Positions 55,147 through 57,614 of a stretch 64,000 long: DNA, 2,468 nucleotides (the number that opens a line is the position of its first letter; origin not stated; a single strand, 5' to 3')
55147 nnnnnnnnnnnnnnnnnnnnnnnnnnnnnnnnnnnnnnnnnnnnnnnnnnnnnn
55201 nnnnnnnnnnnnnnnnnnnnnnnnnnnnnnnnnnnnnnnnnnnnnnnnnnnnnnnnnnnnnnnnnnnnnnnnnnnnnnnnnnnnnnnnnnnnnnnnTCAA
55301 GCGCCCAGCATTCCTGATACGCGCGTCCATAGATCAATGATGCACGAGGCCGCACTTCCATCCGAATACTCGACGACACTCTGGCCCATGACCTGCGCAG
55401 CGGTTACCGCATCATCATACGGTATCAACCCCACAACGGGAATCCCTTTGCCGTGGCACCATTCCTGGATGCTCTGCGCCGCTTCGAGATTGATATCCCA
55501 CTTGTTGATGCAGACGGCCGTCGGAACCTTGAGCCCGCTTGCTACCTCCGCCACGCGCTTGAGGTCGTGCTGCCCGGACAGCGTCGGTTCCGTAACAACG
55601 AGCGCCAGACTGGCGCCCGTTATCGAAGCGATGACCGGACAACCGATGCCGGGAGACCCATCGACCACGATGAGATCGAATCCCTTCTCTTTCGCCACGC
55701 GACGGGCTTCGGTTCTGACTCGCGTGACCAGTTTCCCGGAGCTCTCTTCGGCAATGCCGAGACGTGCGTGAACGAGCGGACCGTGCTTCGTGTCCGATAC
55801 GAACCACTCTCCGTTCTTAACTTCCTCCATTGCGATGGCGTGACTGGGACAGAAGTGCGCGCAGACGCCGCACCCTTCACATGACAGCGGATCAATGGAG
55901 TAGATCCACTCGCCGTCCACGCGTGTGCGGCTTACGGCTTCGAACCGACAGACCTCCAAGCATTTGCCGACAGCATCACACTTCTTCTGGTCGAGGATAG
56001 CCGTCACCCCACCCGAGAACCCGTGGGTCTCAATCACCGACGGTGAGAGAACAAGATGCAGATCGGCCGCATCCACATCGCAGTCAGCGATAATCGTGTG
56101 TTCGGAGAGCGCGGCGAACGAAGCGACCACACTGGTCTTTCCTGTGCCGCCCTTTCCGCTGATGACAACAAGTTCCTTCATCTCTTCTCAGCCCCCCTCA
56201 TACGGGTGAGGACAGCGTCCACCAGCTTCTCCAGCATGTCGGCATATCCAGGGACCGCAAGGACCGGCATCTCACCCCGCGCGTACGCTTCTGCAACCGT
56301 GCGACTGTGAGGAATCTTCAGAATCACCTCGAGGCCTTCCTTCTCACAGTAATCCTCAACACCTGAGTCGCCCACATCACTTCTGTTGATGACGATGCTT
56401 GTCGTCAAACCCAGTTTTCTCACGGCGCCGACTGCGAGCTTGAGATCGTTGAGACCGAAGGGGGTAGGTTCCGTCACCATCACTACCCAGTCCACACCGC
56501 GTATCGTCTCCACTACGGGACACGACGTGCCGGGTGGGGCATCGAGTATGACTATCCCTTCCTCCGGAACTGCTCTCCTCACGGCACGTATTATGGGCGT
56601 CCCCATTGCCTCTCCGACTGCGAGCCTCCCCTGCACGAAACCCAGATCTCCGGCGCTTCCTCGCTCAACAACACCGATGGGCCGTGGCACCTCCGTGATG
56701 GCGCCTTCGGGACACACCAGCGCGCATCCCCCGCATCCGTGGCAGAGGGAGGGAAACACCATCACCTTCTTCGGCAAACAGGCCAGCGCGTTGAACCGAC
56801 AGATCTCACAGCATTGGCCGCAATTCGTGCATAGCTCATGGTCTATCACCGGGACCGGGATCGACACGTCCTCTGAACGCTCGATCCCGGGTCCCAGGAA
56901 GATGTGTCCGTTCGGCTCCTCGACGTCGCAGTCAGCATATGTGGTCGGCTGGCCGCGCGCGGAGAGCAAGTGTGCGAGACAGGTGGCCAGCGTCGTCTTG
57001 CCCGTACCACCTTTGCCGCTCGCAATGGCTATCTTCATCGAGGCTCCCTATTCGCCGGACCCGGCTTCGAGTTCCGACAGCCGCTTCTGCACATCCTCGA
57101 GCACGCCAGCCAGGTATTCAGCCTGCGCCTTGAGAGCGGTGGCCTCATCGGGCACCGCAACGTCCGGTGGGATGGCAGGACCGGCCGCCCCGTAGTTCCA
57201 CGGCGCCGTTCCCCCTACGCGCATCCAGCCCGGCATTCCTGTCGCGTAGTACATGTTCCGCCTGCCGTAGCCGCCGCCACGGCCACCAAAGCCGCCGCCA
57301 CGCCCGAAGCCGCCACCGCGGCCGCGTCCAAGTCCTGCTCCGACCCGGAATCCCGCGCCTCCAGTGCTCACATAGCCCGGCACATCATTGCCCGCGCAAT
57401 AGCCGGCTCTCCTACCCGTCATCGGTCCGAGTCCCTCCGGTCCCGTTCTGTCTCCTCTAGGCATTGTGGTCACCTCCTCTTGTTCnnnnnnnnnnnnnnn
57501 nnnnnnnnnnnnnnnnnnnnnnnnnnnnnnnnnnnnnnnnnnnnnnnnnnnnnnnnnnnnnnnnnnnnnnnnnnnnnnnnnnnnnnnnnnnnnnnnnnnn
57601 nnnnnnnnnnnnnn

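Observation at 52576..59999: Sigma54-activated Orange-protein-like (ORP) cluster: NifX-fold proteins, DUF5320, two MinD-ferredoxin ATPases and Mrp in one operon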

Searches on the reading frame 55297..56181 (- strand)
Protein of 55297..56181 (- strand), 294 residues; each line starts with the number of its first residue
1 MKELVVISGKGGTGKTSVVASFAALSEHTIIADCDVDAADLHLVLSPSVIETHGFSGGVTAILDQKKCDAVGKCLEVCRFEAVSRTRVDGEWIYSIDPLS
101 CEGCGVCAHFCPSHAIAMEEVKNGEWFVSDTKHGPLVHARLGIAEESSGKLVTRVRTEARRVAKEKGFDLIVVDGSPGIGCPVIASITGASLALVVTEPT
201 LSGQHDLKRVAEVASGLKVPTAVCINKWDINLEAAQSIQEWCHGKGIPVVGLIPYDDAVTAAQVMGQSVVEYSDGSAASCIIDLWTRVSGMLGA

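Call 3: search_protein_families(library=pfam, proteins=[window:55297-56181:-], max_evalue=0.01)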
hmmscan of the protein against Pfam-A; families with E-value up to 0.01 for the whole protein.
window:55297-56181:- (294 aa): 17 families
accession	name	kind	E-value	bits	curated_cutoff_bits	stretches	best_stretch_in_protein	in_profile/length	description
PF01656.29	CbiA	-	2.3e-11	44.1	25.4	1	4-267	1-123/125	CobQ/CobB/MinD/ParA nucleotide binding domain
PF13237.11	Fer4_10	-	6.5e-08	32.8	25.5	1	95-120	3-22/53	4Fe-4S dicluster domain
PF00037.32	Fer4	-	2.7e-07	30.6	21.1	1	95-116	2-23/24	4Fe-4S binding domain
PF12838.12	Fer4_7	-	7.2e-07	30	27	2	67-115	1-52/52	4Fe-4S dicluster domain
PF14697.11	Fer4_21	-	1e-06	29.2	35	1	61-118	1-59/59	4Fe-4S dicluster domain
PF10609.15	ParA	-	3.8e-06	27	27.1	0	3-25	5-27/246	NUBPL iron-transfer P-loop NTPase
PF13187.11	Fer4_9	-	2.5e-05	24.7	27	1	68-116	2-52/52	4Fe-4S dicluster domain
PF13191.12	AAA_16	-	0.00016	22.7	32.6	1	3-56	25-76/167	AAA ATPase domain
PF13484.11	Fer4_16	-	0.00017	22.7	30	0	101-121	2-24/66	4Fe-4S double cluster binding domain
PF25160.1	LdpA_Fe-S-bd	-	0.00051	20.2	27.6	0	74-120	9-47/49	LdpA Fe-S cluster-binding domain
PF03796.21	DnaB_C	-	0.00095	19.1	27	0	114-174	77-136/255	DnaB-like helicase C terminal domain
PF12837.12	Fer4_6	-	0.0014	18.9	25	0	96-116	4-24/24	4Fe-4S binding domain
PF00142.24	Fer4_NifH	-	0.0017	18.3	25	0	226-277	182-232/271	4Fe-4S iron sulfur cluster binding proteins, NifH/frxC family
PF12797.12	Fer4_2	-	0.0023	18.2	24.5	1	92-113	1-22/22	4Fe-4S binding domain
PF13459.11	Fer4_15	-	0.0025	18.9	22.4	0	96-113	3-20/66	4Fe-4S single cluster domain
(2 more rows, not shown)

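Call 4: search_protein_families(library=ncbifam, proteins=[window:55297-56181:-], max_evalue=0.01)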
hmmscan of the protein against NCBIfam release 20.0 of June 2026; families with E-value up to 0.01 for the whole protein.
window:55297-56181:- (294 aa): 63 families (the best 25 are shown)
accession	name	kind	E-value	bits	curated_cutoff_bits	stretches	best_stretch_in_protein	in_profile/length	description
TIGR01969.1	minD_arch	subfamily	3e-17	62.6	201.75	2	167-284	108-226/251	cell division ATPase MinD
TIGR01968.1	minD_bact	equivalog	1.4e-14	54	212.9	2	164-290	109-238/261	septum site-determining protein MinD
NF041891.1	hdrA_Methbact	equivalog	7.5e-12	44.3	1300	1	60-127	566-629/762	ferredoxin:CoB-CoM heterodisulfide reductase subunit HdrA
NF040770.1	hetero_SS_HdrA2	exception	2.3e-10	39.3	1100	1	58-123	569-630/777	CoB-CoM heterodisulfide reductase HdrA2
TIGR02700.1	flavo_MJ0208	hypoth_equivalog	2.1e-09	37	251.35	1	49-118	131-196/234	dihydromethanopterin reductase (acceptor)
TIGR02179.1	PorD_KorD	subfamily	3e-09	36.9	60.05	1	60-120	19-76/78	2-oxoacid:acceptor oxidoreductase, delta subunit, pyruvate/2-ketoisovalerate family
NF041546.1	ParA_partition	equivalog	1.6e-08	34.4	180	1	155-285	66-201/203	ParA family partition ATPase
NF041778.1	hetero_SS_HdrA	equivalog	2.8e-08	32.1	1400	1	60-121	581-638/771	ferredoxin:CoB-CoM heterodisulfide reductase subunit HdrA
NF040684.1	PorD_Arch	equivalog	8.6e-08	32.2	120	1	60-120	26-83/85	pyruvate synthase subunit PorD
NF008079.0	PRK10818.1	equivalog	2.9e-07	30.1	508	0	4-45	5-50/270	septum site-determining protein MinD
NF007202.0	PRK09623.1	equivalog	5.3e-07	29.9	166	1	45-120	30-102/105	3-methyl-2-oxobutanoate dehydrogenase subunit delta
NF040864.1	HgcB_ferredoxin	equivalog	2.4e-06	27.3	99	1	59-119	7-64/93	mercury methylation ferredoxin HgcB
NF005503.0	PRK07118.1-2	equivalog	3.6e-06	26.4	252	1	68-132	140-200/292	RnfABCDGE type electron transport complex subunit B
NF041136.1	MrpORP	equivalog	4.1e-06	26.3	450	0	2-25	6-29/365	iron-sulfur cluster carrier protein MrpORP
NF045874.1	Vhu_polyferre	exception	4.3e-06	25.7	600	1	63-185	193-308/381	F420-non-reducing hydrogenase associated-polyferredoxin VhuB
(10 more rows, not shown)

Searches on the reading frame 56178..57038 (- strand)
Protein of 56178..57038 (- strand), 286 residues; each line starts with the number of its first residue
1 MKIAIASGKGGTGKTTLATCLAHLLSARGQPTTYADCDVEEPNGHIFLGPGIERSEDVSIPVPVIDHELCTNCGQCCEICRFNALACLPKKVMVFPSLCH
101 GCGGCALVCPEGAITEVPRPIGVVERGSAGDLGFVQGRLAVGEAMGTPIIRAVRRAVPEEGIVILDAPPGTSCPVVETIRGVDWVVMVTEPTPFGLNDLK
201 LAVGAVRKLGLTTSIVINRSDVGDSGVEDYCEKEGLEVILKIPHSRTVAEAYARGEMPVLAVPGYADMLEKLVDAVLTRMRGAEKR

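Call 3: search_protein_families(library=pfam, proteins=[window:56178-57038:-], max_evalue=0.01)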
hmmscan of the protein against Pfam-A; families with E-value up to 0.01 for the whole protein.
window:56178-57038:- (286 aa): 16 families
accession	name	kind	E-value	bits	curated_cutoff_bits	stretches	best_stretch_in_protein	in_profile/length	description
PF01656.29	CbiA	-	2.6e-17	63.4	25.4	1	3-259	1-125/125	CobQ/CobB/MinD/ParA nucleotide binding domain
PF10609.15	ParA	-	1.3e-12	48.1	27.1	1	2-52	5-55/246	NUBPL iron-transfer P-loop NTPase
PF00037.32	Fer4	-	3e-11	43.1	21.1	2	94-115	3-24/24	4Fe-4S binding domain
PF12837.12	Fer4_6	-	1.9e-10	40.6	25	2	95-114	5-24/24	4Fe-4S binding domain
PF13614.12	AAA_31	-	2.8e-07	31.1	27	1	3-39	4-40/177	AAA domain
PF12838.12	Fer4_7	-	2.1e-05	25.3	27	1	70-113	2-52/52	4Fe-4S dicluster domain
PF14697.11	Fer4_21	-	2.3e-05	24.9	35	1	64-115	2-58/59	4Fe-4S dicluster domain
PF13237.11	Fer4_10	-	0.00046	20.5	25.5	1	63-110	2-53/53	4Fe-4S dicluster domain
PF25160.1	LdpA_Fe-S-bd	-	0.00054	20.1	27.6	0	72-117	4-46/49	LdpA Fe-S cluster-binding domain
PF00142.24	Fer4_NifH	-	0.00055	19.9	25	0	2-41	2-40/271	4Fe-4S iron sulfur cluster binding proteins, NifH/frxC family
PF13187.11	Fer4_9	-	0.00062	20.2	27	1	70-114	2-52/52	4Fe-4S dicluster domain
PF12797.12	Fer4_2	-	0.0017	18.6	24.5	0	91-111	2-22/22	4Fe-4S binding domain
PF02374.21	ArsA_ATPase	-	0.0022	17.7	24.3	1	1-30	1-30/305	Anion-transporting ATPase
PF16575.11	CLP1_P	-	0.0027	18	26.6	1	8-42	1-35/188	mRNA cleavage and polyadenylation factor CLP1 P-loop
PF13481.12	AAA_25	-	0.0039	17.3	27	1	3-37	35-68/195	AAA domain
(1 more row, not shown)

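Call 4: search_protein_families(library=ncbifam, proteins=[window:56178-57038:-], max_evalue=0.01)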
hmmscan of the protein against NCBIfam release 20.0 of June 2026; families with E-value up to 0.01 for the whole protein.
window:56178-57038:- (286 aa): 46 families (the best 25 are shown)
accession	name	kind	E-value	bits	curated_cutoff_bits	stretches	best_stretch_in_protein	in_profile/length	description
TIGR01969.1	minD_arch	subfamily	1.9e-12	46.9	201.75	2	2-49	2-49/251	cell division ATPase MinD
NF041546.1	ParA_partition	equivalog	2.3e-12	46.9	180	2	3-39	2-38/203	ParA family partition ATPase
NF041136.1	MrpORP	equivalog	2.6e-12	46.7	450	1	2-43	7-48/365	iron-sulfur cluster carrier protein MrpORP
NF041891.1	hdrA_Methbact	equivalog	5.2e-09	34.9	1300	1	57-115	561-619/762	ferredoxin:CoB-CoM heterodisulfide reductase subunit HdrA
NF040770.1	hetero_SS_HdrA2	exception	2e-08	32.8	1100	1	63-115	572-624/777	CoB-CoM heterodisulfide reductase HdrA2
TIGR01968.1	minD_bact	equivalog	7.2e-08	32.1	212.9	1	3-49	4-50/261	septum site-determining protein MinD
TIGR03371.1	cellulose_yhjQ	equivalog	8.8e-08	31.9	157.85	1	3-40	4-41/246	cellulose biosynthesis protein BcsQ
NF041778.1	hetero_SS_HdrA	equivalog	1.1e-07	30.1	1400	1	61-115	580-634/771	ferredoxin:CoB-CoM heterodisulfide reductase subunit HdrA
TIGR02700.1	flavo_MJ0208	hypoth_equivalog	3.1e-07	29.9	251.35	1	63-116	142-196/234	dihydromethanopterin reductase (acceptor)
NF045790.1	OxalOxreddelta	equivalog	4e-07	29.5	230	1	61-118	253-310/316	oxalate oxidoreductase subunit delta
TIGR03815.1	CpaE_hom_Actino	equivalog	1.7e-06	27.5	154.45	1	3-38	114-149/340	septum site-determining protein Ssd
TIGR02179.1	PorD_KorD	subfamily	3.4e-06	27.1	60.05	1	62-118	19-76/78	2-oxoacid:acceptor oxidoreductase, delta subunit, pyruvate/2-ketoisovalerate family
TIGR04105.1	FeFe_hydrog_B1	subfamily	1.4e-05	24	450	1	68-120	111-165/462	monomeric [FeFe] hydrogenase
TIGR02512.1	FeFe_hydrog_A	subfamily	1.5e-05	24.1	405.95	1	96-150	49-108/375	[FeFe] hydrogenase, group A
NF040864.1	HgcB_ferredoxin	equivalog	1.9e-05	24.4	99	1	65-115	11-62/93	mercury methylation ferredoxin HgcB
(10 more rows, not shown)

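Call 15: find_related_loci(query=window:56178-57038:-, collection=genome_contigs, flank=8000)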
Query window:56178-57038:- (286 aa) in genome_contigs; peptide patterns used: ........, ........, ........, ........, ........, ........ (x = any residue, [..] = any of these).
599 stretches matched a pattern (row limit reached: there are more); 463 encode a relative of the query (tblastn E <= 1e-3); the best 80 are kept; 80 distinct loci.
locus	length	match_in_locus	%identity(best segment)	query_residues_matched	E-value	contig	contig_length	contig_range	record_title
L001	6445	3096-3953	92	1-286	4e-178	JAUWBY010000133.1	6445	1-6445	MAG: Candidatus Eisenbacteria bacterium isolate CSMAG_2124 CSMAG_2124_k141_1178213_length_6445_cov_11.0000, whole genome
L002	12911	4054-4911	92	1-286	3e-175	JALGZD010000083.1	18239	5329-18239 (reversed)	MAG: bacterium isolate SY70-5-12_Bin_1 SY70-5-12_Bin_1_scaffold_6581, whole genome shotgun sequence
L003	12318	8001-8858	87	1-286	5e-167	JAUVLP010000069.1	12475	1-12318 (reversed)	MAG: Candidatus Eisenbacteria bacterium isolate CSMAG_509 CSMAG_509_k141_567139_length_12475_cov_13.3493, whole genome s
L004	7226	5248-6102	59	1-281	5e-111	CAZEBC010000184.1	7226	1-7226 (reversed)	MAG TPA_asm: uncultured bacterium isolate binchicken_co107_64 genome assembly, contig: NODE_21896_length_7226_cov_11.692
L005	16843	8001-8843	59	1-281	6e-109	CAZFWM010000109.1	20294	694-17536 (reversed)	MAG TPA_asm: uncultured Thermodesulfobacteriota bacterium isolate SRP077602_co7_231 genome assembly, contig: NODE_13142_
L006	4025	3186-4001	63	1-272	3e-108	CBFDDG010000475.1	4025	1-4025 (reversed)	MAG TPA_asm: uncultured Phycisphaerae bacterium isolate SRR26215681_binner23_Refined_61 genome assembly, contig: ERZ2507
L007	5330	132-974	57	1-281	4e-107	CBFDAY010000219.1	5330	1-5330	MAG TPA_asm: uncultured bacterium isolate SRR26215683_metabat2_66 genome assembly, contig: ERZ25073488.12473, whole geno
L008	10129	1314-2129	61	1-272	2e-106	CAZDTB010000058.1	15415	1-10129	MAG TPA_asm: uncultured Planctomycetales bacterium isolate SRP214966_co2_72 genome assembly, contig: NODE_6012_length_15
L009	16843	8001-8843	58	1-286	1e-105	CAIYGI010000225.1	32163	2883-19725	uncultured bacterium isolate MJ-time_bin-3222 genome assembly, contig: bin-3222:225/347, whole genome shotgun sequence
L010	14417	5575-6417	60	1-282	1e-105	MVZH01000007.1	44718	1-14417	MAG: Lentisphaerae bacterium ADurb.BinA184 BWZ02_contig000007, whole genome shotgun sequence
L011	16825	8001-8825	61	1-276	5e-105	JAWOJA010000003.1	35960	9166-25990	MAG: Kiritimatiellia bacterium isolate CWP6-1.bin.133 k191_1722347, whole genome shotgun sequence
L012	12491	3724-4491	63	1-257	9e-105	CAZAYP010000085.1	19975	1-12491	MAG TPA_asm: uncultured Verrucomicrobiota bacterium isolate SRP272421_co3_169 genome assembly, contig: NODE_6347_length_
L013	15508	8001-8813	60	1-272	1e-104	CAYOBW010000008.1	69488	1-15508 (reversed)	MAG TPA_asm: uncultured Victivallales bacterium isolate SRP272421_co2_758 genome assembly, contig: NODE_552_length_69488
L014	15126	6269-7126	55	1-286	6e-105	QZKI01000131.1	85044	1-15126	MAG: Candidatus Abyssobacteria bacterium SURF_17 Ga0104751_1000251, whole genome shotgun sequence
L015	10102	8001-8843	59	1-282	7e-105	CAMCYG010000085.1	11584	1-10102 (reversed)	MAG: Victivallis vadensis isolate MiH-14oct19-130 genome assembly, contig: MiH-14oct19-C11770, whole genome shotgun sequ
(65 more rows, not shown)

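Call 23: search_solved_structures(query=window:56178-57038:-, max_evalue=0.001)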
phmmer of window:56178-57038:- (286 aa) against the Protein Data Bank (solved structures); distinct sequences matched with E-value up to 0.001: 30.
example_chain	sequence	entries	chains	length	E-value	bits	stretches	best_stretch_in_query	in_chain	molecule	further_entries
9sw6_G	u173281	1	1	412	8.2e-08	34.9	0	65-115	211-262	Polyferredoxin protein MvhB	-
1hyq_A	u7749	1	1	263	9e-08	34.8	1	3-49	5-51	CELL DIVISION INHIBITOR (MIND-1)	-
5c4i_B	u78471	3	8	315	4.1e-07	32.6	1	60-119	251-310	Oxalate oxidoreductase subunit delta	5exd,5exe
7npa_A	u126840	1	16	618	4.5e-07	32.5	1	58-112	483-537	Coenzyme F420-dependent sulfite reductase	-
1g3q_A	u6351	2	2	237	1.2e-06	31.1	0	3-49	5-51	CELL DIVISION INHIBITOR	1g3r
7np8_A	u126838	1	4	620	1.5e-06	30.8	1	42-113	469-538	Coenzyme F420-dependent sulfite reductase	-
8rvu_a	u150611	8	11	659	2.3e-06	30.1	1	57-115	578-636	H(2):CoB-CoM heterodisulfide,ferredoxin reductase subunit A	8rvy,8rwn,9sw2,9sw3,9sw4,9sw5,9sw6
8rvv_A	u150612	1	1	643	2.4e-06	30.1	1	57-115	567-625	H(2):CoB-CoM heterodisulfide,ferredoxin reductase subunit A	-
8zkc_A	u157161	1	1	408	3.2e-06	29.7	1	3-73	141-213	Iron-sulfur cluster carrier protein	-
5odc_A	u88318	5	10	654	5.4e-06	28.9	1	60-115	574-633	Heterodisulfide reductase, subunit A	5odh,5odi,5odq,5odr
9tn7_A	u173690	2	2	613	8.8e-06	28.2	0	62-135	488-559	Coenzyme F420 hydrogenase/dehydrogenase beta subunit domain protein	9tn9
3vx3_A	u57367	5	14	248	3e-05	26.5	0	3-51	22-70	ATPase involved in chromosome partitioning, ParA/MinD family, Mrp homolog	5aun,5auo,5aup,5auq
9g03_E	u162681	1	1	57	3.6e-05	26.2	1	68-116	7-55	Ferredoxin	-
1ion_A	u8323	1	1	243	4.4e-05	25.9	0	3-49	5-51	PROBABLE CELL DIVISION INHIBITOR MIND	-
1wcv_1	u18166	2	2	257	0.00011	24.6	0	2-53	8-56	SEGREGATION PROTEIN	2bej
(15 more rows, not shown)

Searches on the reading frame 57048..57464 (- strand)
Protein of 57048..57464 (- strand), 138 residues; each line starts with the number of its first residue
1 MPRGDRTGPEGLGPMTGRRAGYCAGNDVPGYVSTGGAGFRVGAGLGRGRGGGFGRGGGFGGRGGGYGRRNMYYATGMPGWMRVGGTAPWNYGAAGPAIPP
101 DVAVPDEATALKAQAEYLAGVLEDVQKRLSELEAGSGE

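Call 3: search_protein_families(library=pfam, proteins=[window:57048-57464:-], max_evalue=0.01)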
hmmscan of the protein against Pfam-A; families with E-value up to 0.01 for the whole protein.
window:57048-57464:- (138 aa): 1 family
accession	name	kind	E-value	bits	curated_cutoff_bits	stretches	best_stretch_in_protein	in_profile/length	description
PF17253.7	DUF5320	-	2e-20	74.2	27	2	1-62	1-59/99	Family of unknown function (DUF5320)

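Call 4: search_protein_families(library=ncbifam, proteins=[window:57048-57464:-], max_evalue=0.01)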
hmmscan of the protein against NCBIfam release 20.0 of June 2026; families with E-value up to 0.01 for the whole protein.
window:57048-57464:- (138 aa): 0 families

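Call 64: find_homologous_proteins(query=window:57048-57464:-, max_evalue=0.001)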
Query window:57048-57464:- (138 aa): 3670 proteins with E <= 0.001 among 8000 candidates; the best 120 are listed.
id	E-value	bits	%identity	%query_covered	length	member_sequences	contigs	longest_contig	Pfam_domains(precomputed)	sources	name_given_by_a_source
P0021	9.4e-57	209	76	100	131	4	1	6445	PF17253.8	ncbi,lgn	-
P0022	1.6e-55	205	78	100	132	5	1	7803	PF17253.8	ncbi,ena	-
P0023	8.2e-53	197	71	100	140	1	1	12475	PF17253.8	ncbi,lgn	-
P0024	1.7e-38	150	61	100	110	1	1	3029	PF17253.8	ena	-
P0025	1.7e-31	127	54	100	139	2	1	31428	PF17253.8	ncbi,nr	ncbi:MAG: hypothetical protein DRP74_02005 [Candidatus Omnitrophota bacterium]|nr:MAG: hypothetical 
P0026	3.6e-31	126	48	99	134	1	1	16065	PF17253.8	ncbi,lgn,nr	ncbi:MAG: DUF5320 domain-containing protein [Candidatus Eisenbacteria bacterium]|nr:DUF5320 domain-c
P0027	4.2e-30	123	47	100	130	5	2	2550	PF17253.8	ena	-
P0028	2.0e-29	121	51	100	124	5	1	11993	PF17253.8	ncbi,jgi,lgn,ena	-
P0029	3.6e-29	120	46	99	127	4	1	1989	PF17253.8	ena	-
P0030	6.7e-29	119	48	96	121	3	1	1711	PF17253.8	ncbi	-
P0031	7.1e-29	119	43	100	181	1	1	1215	PF17253.8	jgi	-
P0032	1.3e-28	118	50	99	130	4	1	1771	PF17253.8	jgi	jgi:hypothetical protein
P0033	1.8e-28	118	53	99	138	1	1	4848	PF17253.8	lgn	-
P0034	2.1e-28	117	53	97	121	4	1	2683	PF17253.8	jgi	-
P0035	2.4e-28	117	44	99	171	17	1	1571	PF17253.8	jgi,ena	-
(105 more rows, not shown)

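Call 75: predict_structure(alignment_id=A3)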
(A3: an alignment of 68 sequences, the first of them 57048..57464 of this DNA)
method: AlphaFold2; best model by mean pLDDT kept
length: 138 residues; sequences in the alignment: 68
mean_pLDDT: 58.1   pTM: 0.25
mean pLDDT of the five models: 58.1, 57.2, 56.2, 55.9, 55.7
residues with pLDDT >= 90: 21; 70-90: 11; 50-70: 38; < 50: 68
segments of 3 or more residues with pLDDT < 50: 1-4, 10-12, 19-22, 24-65, 86-93
pLDDT, mean of each block of 10 residues (from residue 1): 47 49 47 43 40 42 50 65 53 47 67 93 96 79
secondary structure, 60 per line:
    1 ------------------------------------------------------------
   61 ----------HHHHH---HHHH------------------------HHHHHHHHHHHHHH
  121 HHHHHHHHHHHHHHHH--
elements in order: H71-75 H79-82 H107-136
